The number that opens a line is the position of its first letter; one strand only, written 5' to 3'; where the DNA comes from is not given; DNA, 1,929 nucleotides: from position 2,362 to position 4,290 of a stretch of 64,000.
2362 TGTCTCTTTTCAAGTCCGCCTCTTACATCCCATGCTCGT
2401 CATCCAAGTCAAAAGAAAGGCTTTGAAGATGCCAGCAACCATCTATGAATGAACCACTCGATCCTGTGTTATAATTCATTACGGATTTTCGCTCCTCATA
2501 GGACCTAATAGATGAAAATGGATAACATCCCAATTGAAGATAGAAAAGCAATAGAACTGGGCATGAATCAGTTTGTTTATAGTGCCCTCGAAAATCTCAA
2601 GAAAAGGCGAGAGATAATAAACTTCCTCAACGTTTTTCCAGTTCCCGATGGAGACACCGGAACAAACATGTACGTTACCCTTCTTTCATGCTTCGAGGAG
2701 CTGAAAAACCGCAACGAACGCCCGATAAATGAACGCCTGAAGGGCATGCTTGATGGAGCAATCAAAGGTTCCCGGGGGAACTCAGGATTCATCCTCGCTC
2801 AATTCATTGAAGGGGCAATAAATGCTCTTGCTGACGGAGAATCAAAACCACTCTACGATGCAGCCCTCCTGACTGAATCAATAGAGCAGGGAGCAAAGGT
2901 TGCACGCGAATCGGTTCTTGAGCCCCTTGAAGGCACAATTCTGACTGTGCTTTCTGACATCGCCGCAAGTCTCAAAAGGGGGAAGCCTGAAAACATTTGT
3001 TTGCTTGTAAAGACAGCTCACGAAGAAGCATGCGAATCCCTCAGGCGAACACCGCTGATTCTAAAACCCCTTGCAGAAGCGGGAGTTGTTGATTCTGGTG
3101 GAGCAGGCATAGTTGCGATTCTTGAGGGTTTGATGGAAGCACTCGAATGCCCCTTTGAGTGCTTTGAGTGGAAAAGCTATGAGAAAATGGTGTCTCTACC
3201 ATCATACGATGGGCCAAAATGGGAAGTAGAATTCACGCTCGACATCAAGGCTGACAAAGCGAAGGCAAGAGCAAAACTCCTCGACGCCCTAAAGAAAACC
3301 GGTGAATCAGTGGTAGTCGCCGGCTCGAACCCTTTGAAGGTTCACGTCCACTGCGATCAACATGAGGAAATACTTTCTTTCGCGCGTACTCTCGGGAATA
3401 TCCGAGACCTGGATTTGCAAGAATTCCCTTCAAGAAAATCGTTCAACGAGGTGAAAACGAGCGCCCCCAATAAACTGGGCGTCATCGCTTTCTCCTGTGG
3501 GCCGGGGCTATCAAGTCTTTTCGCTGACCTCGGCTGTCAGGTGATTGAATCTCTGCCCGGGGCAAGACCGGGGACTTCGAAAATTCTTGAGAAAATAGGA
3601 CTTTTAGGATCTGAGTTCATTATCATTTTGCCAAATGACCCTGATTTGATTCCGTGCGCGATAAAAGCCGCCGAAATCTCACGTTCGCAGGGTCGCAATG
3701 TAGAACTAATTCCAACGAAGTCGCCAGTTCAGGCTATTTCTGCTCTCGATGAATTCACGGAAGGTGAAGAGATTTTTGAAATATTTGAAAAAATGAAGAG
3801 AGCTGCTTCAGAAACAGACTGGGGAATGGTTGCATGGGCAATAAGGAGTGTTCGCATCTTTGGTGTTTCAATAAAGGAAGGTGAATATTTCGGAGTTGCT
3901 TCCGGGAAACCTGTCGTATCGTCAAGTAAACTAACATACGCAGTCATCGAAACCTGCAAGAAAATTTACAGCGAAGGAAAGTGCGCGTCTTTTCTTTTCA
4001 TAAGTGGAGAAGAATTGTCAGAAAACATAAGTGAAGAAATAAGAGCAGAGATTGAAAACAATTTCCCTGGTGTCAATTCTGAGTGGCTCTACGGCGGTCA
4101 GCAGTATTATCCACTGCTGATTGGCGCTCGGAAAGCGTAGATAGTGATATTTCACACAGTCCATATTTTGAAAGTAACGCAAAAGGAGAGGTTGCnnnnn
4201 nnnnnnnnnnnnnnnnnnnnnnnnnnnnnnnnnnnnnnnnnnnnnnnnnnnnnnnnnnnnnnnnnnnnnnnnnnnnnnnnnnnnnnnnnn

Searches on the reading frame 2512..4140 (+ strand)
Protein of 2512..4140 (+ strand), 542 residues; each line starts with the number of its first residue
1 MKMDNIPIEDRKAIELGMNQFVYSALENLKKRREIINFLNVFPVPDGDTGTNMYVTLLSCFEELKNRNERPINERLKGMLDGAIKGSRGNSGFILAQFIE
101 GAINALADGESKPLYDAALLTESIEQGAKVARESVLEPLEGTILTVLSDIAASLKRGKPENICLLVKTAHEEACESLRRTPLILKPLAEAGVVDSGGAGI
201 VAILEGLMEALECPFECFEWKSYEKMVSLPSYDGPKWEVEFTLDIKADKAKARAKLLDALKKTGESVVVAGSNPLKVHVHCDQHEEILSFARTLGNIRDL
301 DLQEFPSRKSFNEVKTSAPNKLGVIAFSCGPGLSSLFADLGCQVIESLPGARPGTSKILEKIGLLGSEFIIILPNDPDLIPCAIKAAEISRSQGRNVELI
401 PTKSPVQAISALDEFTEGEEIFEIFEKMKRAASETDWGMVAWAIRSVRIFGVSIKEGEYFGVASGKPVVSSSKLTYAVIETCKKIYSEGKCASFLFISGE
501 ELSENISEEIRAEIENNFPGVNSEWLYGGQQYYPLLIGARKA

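Call 29: find_encoding_contigs(protein=window:2512-4140:+, flank=2000, max_places=4)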
Protein window:2512-4140:+ (542 aa): no gene with exactly this product is on record in the collection.

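Call 30: search_protein_families(library=ncbifam, proteins=[window:2512-4140:+])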
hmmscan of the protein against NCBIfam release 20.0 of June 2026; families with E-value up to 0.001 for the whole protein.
window:2512-4140:+ (542 aa): 2 families
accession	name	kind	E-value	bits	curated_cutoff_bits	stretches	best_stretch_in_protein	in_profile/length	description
TIGR03599.1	YloV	subfamily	3.6e-111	372.3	396.1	1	20-538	3-528/530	DAK2 domain fusion protein YloV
NF038248.1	FakA_VfrB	equivalog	9.1e-70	235.6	975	2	23-212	13-201/549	fatty acid kinase catalytic subunit FakA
